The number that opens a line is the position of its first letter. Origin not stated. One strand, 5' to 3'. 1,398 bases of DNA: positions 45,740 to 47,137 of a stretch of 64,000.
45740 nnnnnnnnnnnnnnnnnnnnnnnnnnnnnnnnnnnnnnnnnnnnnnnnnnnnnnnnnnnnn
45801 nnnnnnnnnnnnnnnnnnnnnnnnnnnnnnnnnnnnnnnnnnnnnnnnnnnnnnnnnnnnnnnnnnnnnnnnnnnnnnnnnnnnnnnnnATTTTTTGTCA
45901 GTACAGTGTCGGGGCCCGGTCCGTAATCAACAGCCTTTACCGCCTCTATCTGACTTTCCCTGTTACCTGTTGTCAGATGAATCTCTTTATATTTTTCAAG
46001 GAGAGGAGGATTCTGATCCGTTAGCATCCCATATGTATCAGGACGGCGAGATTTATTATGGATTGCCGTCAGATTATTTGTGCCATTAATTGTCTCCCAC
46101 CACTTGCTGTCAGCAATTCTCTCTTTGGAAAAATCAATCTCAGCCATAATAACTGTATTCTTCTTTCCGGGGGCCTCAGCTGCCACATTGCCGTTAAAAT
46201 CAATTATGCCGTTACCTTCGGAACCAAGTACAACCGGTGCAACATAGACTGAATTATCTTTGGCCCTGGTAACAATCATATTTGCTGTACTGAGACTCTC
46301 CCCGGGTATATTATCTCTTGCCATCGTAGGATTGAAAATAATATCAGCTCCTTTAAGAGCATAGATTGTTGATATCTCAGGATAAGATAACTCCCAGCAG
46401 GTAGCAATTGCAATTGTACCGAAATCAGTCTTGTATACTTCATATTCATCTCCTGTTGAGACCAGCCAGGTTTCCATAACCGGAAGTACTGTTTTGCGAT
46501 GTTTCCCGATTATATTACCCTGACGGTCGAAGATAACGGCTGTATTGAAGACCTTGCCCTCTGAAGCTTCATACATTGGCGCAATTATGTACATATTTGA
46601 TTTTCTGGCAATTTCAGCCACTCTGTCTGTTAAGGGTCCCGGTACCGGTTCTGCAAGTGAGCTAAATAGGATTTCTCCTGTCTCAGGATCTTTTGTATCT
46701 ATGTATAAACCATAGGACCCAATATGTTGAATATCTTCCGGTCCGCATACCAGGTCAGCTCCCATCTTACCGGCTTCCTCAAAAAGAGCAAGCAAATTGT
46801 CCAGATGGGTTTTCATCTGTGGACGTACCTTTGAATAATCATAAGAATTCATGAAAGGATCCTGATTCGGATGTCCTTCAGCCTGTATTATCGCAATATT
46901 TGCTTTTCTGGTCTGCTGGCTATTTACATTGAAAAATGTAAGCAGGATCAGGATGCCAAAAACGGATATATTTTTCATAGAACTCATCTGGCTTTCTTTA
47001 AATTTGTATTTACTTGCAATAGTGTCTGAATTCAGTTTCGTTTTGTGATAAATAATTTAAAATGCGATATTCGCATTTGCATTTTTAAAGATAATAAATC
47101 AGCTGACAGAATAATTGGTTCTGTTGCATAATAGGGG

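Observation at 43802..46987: Secreted fusion of a nitrilase-superfamily C-N hydrolase to a GH20-like hexosaminidase domain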

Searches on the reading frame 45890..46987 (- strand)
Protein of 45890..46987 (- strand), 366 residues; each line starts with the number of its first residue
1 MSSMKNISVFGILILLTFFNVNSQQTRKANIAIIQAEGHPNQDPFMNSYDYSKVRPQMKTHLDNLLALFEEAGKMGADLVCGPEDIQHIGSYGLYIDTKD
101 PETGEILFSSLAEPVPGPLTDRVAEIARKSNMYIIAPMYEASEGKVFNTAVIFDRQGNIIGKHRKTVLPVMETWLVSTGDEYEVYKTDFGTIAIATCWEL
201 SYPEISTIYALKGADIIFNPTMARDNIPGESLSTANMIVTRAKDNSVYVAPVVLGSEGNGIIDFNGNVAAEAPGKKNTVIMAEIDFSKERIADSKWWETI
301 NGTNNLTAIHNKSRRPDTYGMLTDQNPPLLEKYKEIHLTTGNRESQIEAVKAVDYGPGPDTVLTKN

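Call 16: find_homologous_proteins(query=window:45890-46987:-)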
Query window:45890-46987:- (366 aa): 486 proteins with E <= 0.001 among 4384 candidates; the best 120 are listed.
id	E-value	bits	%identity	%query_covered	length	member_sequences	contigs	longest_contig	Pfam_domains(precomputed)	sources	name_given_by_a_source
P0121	5.5e-177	606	73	96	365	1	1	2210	PF00795.28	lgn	-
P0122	7.3e-177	606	76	95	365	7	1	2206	PF00795.28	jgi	jgi:predicted amidohydrolase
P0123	5.0e-176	603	76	93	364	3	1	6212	PF00795.28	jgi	jgi:predicted amidohydrolase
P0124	9.1e-176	602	74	96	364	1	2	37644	PF00795.28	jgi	jgi:predicted amidohydrolase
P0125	2.1e-175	601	73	97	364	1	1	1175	PF00795.28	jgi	jgi:predicted amidohydrolase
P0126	5.3e-175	600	73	98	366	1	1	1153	PF00795.28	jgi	jgi:N-carbamoylputrescine amidase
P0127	6.1e-175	599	75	95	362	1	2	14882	PF00795.28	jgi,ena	-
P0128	9.2e-175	599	72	98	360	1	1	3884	PF00795.28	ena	-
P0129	7.4e-174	596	74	95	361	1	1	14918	PF00795.28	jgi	jgi:predicted amidohydrolase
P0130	2.0e-173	594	74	95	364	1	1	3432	PF00795.28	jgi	jgi:predicted amidohydrolase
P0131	3.8e-173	593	73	95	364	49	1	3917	PF00795.28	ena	-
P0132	1.0e-172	592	73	96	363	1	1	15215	PF00795.28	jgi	jgi:predicted amidohydrolase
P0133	2.7e-172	591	73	95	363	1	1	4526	PF00795.28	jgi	jgi:predicted amidohydrolase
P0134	4.9e-172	590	73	96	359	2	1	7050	PF00795.28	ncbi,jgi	-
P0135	5.1e-172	590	76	91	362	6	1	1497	PF00795.28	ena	-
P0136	6.0e-172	590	74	92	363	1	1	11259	PF00795.28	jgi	jgi:predicted amidohydrolase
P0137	6.0e-172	590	75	91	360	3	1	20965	PF00795.28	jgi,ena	-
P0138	6.2e-172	589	72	97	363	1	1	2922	PF00795.28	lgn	-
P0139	7.2e-172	589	73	95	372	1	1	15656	PF00795.28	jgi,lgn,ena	-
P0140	8.0e-172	589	72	97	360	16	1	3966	PF00795.28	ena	-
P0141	9.1e-172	589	73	95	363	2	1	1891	PF00795.28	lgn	-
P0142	1.4e-171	588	71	96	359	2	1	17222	PF00795.28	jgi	jgi:predicted amidohydrolase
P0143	2.5e-171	587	72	96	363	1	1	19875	PF00795.28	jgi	jgi:predicted amidohydrolase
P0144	3.1e-171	587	72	98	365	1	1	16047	PF00795.28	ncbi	-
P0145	3.9e-171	587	71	97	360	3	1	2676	PF00795.28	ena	-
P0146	4.7e-171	587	73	95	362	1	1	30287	PF00795.28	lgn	-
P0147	6.2e-171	586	72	97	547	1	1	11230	PF02838.21,PF00795.28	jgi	jgi:predicted amidohydrolase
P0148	6.2e-171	586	72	96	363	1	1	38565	PF00795.28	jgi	-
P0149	7.0e-171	586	73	95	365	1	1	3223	PF00795.28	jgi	jgi:predicted amidohydrolase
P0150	7.4e-171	586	72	94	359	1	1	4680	PF00795.28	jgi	jgi:predicted amidohydrolase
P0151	8.2e-171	586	70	98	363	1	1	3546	PF00795.28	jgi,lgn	-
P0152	8.4e-171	586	74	92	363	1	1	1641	PF00795.28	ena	-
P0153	1.0e-170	585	72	98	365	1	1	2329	PF00795.28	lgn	-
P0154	1.1e-170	585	71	95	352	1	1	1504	PF00795.28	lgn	-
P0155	1.2e-170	585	70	98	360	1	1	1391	PF00795.28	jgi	-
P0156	1.4e-170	585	72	98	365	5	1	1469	PF00795.28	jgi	jgi:predicted amidohydrolase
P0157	1.6e-170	585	73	95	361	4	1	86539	PF00795.28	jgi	jgi:predicted amidohydrolase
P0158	1.7e-170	585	72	94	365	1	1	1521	PF00795.28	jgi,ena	-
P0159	3.9e-170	584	72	92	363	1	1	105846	PF00795.28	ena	-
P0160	4.2e-170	583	71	98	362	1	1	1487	PF00795.28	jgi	jgi:predicted amidohydrolase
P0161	5.7e-170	583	75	92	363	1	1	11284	PF00795.28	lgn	-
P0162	5.9e-170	583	71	97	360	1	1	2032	PF00795.28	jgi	jgi:predicted amidohydrolase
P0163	6.0e-170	583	71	96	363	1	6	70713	PF00795.28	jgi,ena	jgi:predicted amidohydrolase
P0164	1.0e-169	582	71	97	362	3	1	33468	PF00795.28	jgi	jgi:predicted amidohydrolase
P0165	1.1e-169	582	71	98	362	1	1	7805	PF00795.28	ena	-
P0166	1.4e-169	582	75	92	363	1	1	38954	PF00795.28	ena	-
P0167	2.0e-169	581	73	95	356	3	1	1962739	PF00795.28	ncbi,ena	-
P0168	2.3e-169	581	72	94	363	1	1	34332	PF00795.28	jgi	jgi:predicted amidohydrolase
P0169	2.8e-169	581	71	97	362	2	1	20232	PF00795.28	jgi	-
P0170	2.8e-169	581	72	96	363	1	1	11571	PF00795.28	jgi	jgi:predicted amidohydrolase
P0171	6.9e-169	579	69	98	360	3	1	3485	PF00795.28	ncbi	-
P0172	7.3e-169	579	70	95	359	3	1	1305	PF00795.28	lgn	-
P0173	8.0e-169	579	69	98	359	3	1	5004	PF00795.28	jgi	jgi:predicted amidohydrolase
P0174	8.8e-169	579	71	97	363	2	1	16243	PF00795.28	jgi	jgi:predicted amidohydrolase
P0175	9.0e-169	579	68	98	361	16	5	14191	PF00795.28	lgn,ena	-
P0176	1.4e-168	578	71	97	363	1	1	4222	PF00795.28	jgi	jgi:predicted amidohydrolase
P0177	1.4e-168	578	69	98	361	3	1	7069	PF00795.28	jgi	jgi:predicted amidohydrolase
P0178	4.1e-168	577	73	92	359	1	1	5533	PF00795.28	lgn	-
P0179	6.5e-168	576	69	98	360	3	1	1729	PF00795.28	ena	-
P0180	6.5e-168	576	69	96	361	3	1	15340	PF00795.28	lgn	-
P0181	9.9e-168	576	72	92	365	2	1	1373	PF00795.28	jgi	jgi:predicted amidohydrolase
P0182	1.3e-167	575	69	95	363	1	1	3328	PF00795.28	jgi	jgi:predicted amidohydrolase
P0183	3.4e-167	574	72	95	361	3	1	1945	PF00795.28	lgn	-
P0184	5.3e-167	573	68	98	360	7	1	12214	PF00795.28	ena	-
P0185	5.8e-167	573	70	96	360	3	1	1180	PF00795.28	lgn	-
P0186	5.8e-167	573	72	95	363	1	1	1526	PF00795.28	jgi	jgi:5-aminopentanamidase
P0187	6.1e-167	573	69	98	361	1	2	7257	PF00795.28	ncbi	-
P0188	1.1e-166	572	70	96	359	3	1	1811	PF00795.28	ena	-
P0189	1.4e-166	572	77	87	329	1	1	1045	PF00795.28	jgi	jgi:predicted amidohydrolase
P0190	1.5e-166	572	69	97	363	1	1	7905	PF00795.28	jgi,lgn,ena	-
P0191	1.5e-166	572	71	97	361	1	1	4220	PF00795.28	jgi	jgi:predicted amidohydrolase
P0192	1.9e-166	571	70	96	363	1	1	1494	PF00795.28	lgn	-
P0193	2.4e-166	571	69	98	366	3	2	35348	PF00795.28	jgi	jgi:predicted amidohydrolase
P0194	2.4e-166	571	70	98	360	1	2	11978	PF00795.28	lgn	-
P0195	2.6e-166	571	73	92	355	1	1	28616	PF00795.28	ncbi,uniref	ncbi:hypothetical protein MNBD_BACTEROID01-1870 [hydrothermal vent metagenome]|uniref:CN hydrolase d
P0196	2.9e-166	571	73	91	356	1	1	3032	PF00795.28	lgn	-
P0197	3.1e-166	571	71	95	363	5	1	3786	PF00795.28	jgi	jgi:predicted amidohydrolase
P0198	4.2e-166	570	69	96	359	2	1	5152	PF00795.28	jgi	-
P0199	4.7e-166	570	71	95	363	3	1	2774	PF00795.28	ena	-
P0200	6.0e-166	570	70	95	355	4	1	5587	PF00795.28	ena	-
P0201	7.5e-166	569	70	97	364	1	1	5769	PF00795.28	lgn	-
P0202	1.1e-165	569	73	91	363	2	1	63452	PF00795.28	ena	-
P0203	1.1e-165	569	73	92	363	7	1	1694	PF00795.28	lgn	-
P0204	1.2e-165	569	72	96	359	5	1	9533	PF00795.28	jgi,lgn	jgi:predicted amidohydrolase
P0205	1.6e-165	568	70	95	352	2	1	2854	PF00795.28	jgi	jgi:beta-ureidopropionase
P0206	1.8e-165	568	72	92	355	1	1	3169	PF00795.28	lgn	-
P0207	1.9e-165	568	69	98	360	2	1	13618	PF00795.28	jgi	jgi:predicted amidohydrolase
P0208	2.9e-165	568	71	95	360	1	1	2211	PF00795.28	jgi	jgi:predicted amidohydrolase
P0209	3.1e-165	567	71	92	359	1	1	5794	PF00795.28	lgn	-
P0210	4.3e-165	567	68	98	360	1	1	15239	PF00795.28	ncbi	ncbi:MAG: carbon-nitrogen hydrolase family protein [Bacteroidales bacterium]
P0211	4.7e-165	567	68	98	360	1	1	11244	PF00795.28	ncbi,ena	-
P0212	5.0e-165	567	69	97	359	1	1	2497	PF00795.28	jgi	jgi:predicted amidohydrolase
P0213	5.3e-165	567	73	91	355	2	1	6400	PF00795.28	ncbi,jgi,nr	ncbi:MAG: carbon-nitrogen hydrolase family protein [Chlorobi bacterium]|nr:carbon-nitrogen hydrolase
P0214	8.7e-165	566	68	98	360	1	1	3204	PF00795.28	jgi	jgi:predicted amidohydrolase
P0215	9.0e-165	566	69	98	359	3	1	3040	PF00795.28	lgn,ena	-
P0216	9.9e-165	566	68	98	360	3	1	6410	PF00795.28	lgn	-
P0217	2.5e-164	564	70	93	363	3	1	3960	PF00795.28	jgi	jgi:predicted amidohydrolase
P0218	2.5e-164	564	69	97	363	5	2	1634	PF00795.28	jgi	jgi:predicted amidohydrolase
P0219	2.6e-164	564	71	95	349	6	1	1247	PF00795.28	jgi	jgi:predicted amidohydrolase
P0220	3.2e-164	564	69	96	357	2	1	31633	PF00795.28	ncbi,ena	-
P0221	3.4e-164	564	69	96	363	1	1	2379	PF00795.28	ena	-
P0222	3.4e-164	564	68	96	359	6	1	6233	PF00795.28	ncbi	-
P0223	3.6e-164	564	70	94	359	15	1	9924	PF00795.28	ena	-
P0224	4.3e-164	564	70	92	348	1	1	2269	PF00795.28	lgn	-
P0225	5.2e-164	563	67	98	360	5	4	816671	PF00795.28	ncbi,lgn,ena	-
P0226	5.3e-164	563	68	98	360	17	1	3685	PF00795.28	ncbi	-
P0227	6.7e-164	563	69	94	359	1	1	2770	PF00795.28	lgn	-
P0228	7.6e-164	563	68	95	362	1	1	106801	PF00795.28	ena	-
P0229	1.5e-163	562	70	96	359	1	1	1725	PF00795.28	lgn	-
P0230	1.5e-163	562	68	97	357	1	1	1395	PF00795.28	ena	-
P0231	1.7e-163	562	68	97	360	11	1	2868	PF00795.28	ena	-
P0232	2.1e-163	561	67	98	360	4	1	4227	PF00795.28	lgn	-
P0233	2.1e-163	561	69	96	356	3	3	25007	PF00795.28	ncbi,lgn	-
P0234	4.2e-163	560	68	97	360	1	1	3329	PF00795.28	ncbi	-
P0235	5.8e-163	560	68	94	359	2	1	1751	PF00795.28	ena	-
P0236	6.3e-163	560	68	96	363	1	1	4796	PF00795.28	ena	-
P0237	1.1e-162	559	69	91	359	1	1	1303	PF00795.28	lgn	-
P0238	1.4e-162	559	68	97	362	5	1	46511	PF00795.28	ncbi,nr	ncbi:MAG: carbon-nitrogen hydrolase family protein [Balneolaceae bacterium]|nr:carbon-nitrogen hydro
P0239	2.8e-162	558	69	99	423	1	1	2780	PF00795.28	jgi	jgi:predicted amidohydrolase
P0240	3.4e-162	557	70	95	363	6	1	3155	PF00795.28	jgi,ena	-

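Call 17: find_encoding_contigs(protein=P0167, flank=10000, max_places=2)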
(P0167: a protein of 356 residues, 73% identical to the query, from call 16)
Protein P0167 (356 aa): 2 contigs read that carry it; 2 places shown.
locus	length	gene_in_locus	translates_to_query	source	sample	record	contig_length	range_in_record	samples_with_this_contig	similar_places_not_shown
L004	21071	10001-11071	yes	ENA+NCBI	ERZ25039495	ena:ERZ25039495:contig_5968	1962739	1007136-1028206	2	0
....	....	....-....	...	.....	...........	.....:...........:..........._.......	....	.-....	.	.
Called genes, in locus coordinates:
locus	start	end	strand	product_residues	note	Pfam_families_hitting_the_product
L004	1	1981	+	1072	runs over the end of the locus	PF13620:CarboxypepD_reg, PF13715:CarbopepD_reg_2, PF07715:Plug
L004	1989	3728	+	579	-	PF12741:SusD-like, PF12771:SusD-like_2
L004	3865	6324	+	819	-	PF02012:BNR (faint), PF15902:Sortilin-Vps10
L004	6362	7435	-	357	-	PF02746:MR_MLE_N, PF13378:MR_MLE_C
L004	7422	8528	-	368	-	PF00155:Aminotran_1_2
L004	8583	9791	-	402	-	-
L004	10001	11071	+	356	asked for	PF00795:CN_hydrolase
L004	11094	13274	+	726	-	PF02838:Glyco_hydro_20b, PF16126:DUF4838 (weak), PF00728:Glyco_hydro_20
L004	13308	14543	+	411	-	PF07470:Glyco_hydro_88 (weak)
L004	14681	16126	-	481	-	PF01408:GFO_IDH_MocA, PF19051:GFO_IDH_MocA_C2, PF22725:GFO_IDH_MocA_C3 (weak)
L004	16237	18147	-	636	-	-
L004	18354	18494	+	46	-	-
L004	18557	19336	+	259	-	PF01738:DLH, PF22244:GCE_fung (weak)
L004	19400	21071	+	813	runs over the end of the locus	PF13088:BNR_2 (faint), PF02012:BNR (faint), PF14870:PSII_BNR (faint), PF24316:Tli3 (faint), PF25852:DUF6242_C (faint), PF15902:Sortilin-Vps10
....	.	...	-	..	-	?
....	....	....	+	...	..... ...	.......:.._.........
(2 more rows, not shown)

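Call 18: find_encoding_contigs(protein=P0143, flank=10000, max_places=2)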
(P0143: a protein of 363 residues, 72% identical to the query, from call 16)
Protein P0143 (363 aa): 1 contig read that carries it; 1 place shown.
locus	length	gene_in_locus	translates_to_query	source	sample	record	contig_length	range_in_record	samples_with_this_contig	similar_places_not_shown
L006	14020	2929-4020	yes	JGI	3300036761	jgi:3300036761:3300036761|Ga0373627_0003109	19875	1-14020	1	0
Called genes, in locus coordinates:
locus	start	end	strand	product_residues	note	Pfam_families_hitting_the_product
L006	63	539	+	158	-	-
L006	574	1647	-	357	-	PF02746:MR_MLE_N, PF13378:MR_MLE_C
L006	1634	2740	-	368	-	PF00155:Aminotran_1_2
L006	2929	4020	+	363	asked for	PF00795:CN_hydrolase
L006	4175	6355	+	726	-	PF02838:Glyco_hydro_20b, PF00728:Glyco_hydro_20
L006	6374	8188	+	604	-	PF19773:DUF6259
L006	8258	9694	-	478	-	PF01408:GFO_IDH_MocA, PF02894:GFO_IDH_MocA_C (faint), PF19051:GFO_IDH_MocA_C2, PF22725:GFO_IDH_MocA_C3 (faint)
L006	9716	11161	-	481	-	PF01408:GFO_IDH_MocA, PF22725:GFO_IDH_MocA_C3 (weak), PF19051:GFO_IDH_MocA_C2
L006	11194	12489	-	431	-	-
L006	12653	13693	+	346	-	PF05448:AXE1 (faint), PF01738:DLH, PF22244:GCE_fung (weak)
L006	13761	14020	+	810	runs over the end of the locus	PF13088:BNR_2 (faint), PF02012:BNR (faint), PF14870:PSII_BNR (faint), PF25852:DUF6242_C (faint), PF15902:Sortilin-Vps10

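Call 19: find_encoding_contigs(protein=P0225, flank=10000, max_places=2)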
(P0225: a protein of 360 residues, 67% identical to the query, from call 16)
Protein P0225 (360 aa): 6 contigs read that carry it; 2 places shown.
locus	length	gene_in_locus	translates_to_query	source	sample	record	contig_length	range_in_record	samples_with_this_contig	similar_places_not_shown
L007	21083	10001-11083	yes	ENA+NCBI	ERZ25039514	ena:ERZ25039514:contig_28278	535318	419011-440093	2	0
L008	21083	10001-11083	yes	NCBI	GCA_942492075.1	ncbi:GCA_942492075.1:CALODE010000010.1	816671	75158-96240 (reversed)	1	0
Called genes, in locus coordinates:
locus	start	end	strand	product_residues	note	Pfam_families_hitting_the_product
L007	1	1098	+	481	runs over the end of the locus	PF02449:Glyco_hydro_42 (weak), PF16116:DUF4832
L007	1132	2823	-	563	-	PF18370:RGI_lyase, PF13517:FG-GAP_3 (faint), PF01839:FG-GAP (faint), PF21348:RGL11_C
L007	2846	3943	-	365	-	-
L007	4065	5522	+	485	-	PF16116:DUF4832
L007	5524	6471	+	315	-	PF00294:PfkB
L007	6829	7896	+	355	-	PF04909:Amidohydro_2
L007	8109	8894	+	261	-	PF08220:HTH_DeoR, PF08279:HTH_11, PF00455:DeoRC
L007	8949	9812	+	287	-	PF00892:EamA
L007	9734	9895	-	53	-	-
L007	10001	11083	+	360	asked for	PF00795:CN_hydrolase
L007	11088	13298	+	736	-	PF03629:SASA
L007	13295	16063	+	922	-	PF16344:FecR_C, PF13620:CarboxypepD_reg, PF13715:CarbopepD_reg_2, PF07715:Plug (weak)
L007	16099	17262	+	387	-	PF14054:DUF4249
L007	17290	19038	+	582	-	-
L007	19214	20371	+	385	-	PF01380:SIS (faint)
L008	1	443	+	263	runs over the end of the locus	PF02449:Glyco_hydro_42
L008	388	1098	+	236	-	PF16116:DUF4832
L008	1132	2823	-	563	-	PF18370:RGI_lyase, PF13517:FG-GAP_3 (faint), PF01839:FG-GAP (faint), PF21348:RGL11_C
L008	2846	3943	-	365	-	-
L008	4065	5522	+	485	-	PF16116:DUF4832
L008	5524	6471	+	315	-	PF00294:PfkB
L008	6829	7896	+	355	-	PF04909:Amidohydro_2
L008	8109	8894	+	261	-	PF08220:HTH_DeoR, PF08279:HTH_11, PF00455:DeoRC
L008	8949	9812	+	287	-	PF00892:EamA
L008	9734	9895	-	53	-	-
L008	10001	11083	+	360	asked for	PF00795:CN_hydrolase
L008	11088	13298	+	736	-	PF03629:SASA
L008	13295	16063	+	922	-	PF16344:FecR_C, PF13620:CarboxypepD_reg, PF13715:CarbopepD_reg_2, PF07715:Plug (weak)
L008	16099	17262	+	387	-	PF14054:DUF4249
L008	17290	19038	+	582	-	-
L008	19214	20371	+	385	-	PF01380:SIS (faint)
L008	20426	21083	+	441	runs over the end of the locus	PF08013:GatZ_KbaZ-like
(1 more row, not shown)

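Call 24: find_related_loci(query=A2, collection=genome_contigs, flank=10000)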
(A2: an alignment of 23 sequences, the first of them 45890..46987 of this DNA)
Query A2 (366 aa) in genome_contigs; peptide patterns used: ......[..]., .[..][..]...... (x = any residue, [..] = any of these).
72 stretches matched a pattern; 56 encode a relative of the query (tblastn E <= 1e-3); 56 distinct loci.
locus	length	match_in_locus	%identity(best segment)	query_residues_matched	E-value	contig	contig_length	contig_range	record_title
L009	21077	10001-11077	78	1-360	0e+0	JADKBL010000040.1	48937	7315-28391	MAG: Bacteroidetes bacterium isolate Mari_18-Q3-R65-66_MAXAC.224 tig00028050-10-488350, whole genome shotgun sequence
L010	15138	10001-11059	75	7-357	0e+0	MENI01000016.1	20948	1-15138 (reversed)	MAG: Bacteroidetes bacterium GWA2_40_15 gwa2_scaffold_14219, whole genome shotgun sequence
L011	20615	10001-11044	73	12-357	3e-179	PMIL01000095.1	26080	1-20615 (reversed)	MAG: Bacteroidales bacterium isolate fen_956 73.20120600_E3D.46_contig_6689, whole genome shotgun sequence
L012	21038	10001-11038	73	12-357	5e-178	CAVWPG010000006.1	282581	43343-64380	MAG: uncultured Bacteroidales bacterium isolate MFD05442.bin.2.79 genome assembly, contig: contig_30104, whole genome sh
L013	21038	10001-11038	73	12-357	3e-176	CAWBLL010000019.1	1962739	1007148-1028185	MAG: uncultured Bacteroidales bacterium isolate MFD02416.bin.1.315 genome assembly, contig: contig_5968, whole genome sh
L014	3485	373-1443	69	1-357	0e+0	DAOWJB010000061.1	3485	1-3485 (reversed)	MAG TPA_asm: Bacteroides sp. isolate CSMAG_2058 CSMAG_2058_k141_1751837_length_3485_cov_25.0000, whole genome shotgun se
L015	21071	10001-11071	69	4-357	8e-174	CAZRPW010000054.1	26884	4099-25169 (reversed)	MAG TPA_asm: uncultured Bacteroides sp. isolate binchicken_co42_498 genome assembly, contig: NODE_1960_length_26884_cov_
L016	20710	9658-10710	71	7-357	2e-172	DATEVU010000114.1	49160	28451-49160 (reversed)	MAG TPA_asm: Bacteroidales bacterium isolate SMAG_U8375 k141_3180258, whole genome shotgun sequence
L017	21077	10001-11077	69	1-356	1e-172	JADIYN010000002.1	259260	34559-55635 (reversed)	MAG: Draconibacterium sp. isolate AalE_18-Q3-R2-46_BATAC.180 tig00004348-10-2610600, whole genome shotgun sequence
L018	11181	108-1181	68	1-358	1e-172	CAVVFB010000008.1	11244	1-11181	MAG: uncultured Bacteroidetes bacterium isolate MFD04716.bin.2.43 genome assembly, contig: contig_26886, whole genome sh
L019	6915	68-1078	71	21-357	4e-173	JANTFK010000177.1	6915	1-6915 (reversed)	MAG: Bacteroidales bacterium isolate bin100107 c_000000012961, whole genome shotgun sequence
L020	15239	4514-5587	68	1-358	2e-172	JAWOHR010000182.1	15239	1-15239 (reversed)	MAG: Bacteroidales bacterium isolate CWP4-3.bin.80 k191_2003254, whole genome shotgun sequence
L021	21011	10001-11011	72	21-357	3e-172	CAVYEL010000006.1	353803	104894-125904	MAG: uncultured Bacteroidaceae bacterium isolate MFD03804.bin.2.129 genome assembly, contig: contig_22736, whole genome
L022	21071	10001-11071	67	1-357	7e-172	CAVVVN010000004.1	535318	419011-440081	MAG: uncultured Bacteroidales bacterium isolate MFD03804.bin.1.21 genome assembly, contig: contig_28278, whole genome sh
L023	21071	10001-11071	68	1-357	6e-172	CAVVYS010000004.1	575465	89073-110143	MAG: uncultured Bacteroidaceae bacterium isolate MFD03804.bin.2.69 genome assembly, contig: contig_13190, whole genome s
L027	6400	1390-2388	73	24-356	4e-172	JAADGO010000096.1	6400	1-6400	MAG: Chlorobiota bacterium isolate M_MetaBat.121 contig-127_21570, whole genome shotgun sequence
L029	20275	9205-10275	68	6-360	2e-169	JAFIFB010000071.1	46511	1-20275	MAG: Balneolaceae bacterium isolate coassembly_bin.53 k141_85951, whole genome shotgun sequence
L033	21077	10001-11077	68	4-358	2e-168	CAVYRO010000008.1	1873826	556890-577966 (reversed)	MAG: uncultured Bacteroidales bacterium isolate MFD05684.bin.1.228 genome assembly, contig: contig_64193, whole genome s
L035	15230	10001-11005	72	22-356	3e-167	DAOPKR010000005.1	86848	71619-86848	MAG TPA_asm: Draconibacterium sp. isolate AMR_MDS_3246 NODE_244_length_86848_cov_16.408812, whole genome shotgun sequenc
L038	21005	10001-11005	71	23-357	3e-166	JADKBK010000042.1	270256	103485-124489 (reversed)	MAG: Bacteroidales bacterium isolate Mari_18-Q3-R65-66_MAXAC.219 tig00874197-10-2715200, whole genome shotgun sequence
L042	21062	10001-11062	66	4-357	1e-165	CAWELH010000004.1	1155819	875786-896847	MAG: uncultured Bacteroidales bacterium isolate MFD05684.bin.1.26 genome assembly, contig: contig_38411, whole genome sh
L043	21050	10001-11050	67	12-356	2e-165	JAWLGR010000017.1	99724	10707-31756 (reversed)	MAG: Mariniphaga sp. isolate 30dZY2.bin.126 NODE_387_length_99724_cov_5.665465, whole genome shotgun sequence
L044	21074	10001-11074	67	4-358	1e-164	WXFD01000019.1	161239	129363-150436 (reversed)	MAG: Bacteroidales bacterium isolate AA_UR_SE bin3 Bacteroidia_3_pangenome_0019_length_161239, whole genome shotgun sequ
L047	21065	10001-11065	67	5-357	1e-163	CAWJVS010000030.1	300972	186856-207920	MAG: uncultured Bacteroidales bacterium isolate MFD04716.bin.2.78 genome assembly, contig: contig_76268, whole genome sh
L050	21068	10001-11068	65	1-359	1e-160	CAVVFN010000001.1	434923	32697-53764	MAG: uncultured Prolixibacteraceae bacterium isolate MFD01721.bin.1.367 genome assembly, contig: contig_16020, whole gen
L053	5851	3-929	72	49-357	4e-158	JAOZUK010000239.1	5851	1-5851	MAG: Bacteroidales bacterium isolate GMC8.maxbin2.069_sub GMC8_17792_length_5851_cov_27.089545, whole genome shotgun seq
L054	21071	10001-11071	70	1-357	4e-178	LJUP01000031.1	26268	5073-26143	MAG: Bacteroides sp. SM23_62 WORSMTZ_2571, whole genome shotgun sequence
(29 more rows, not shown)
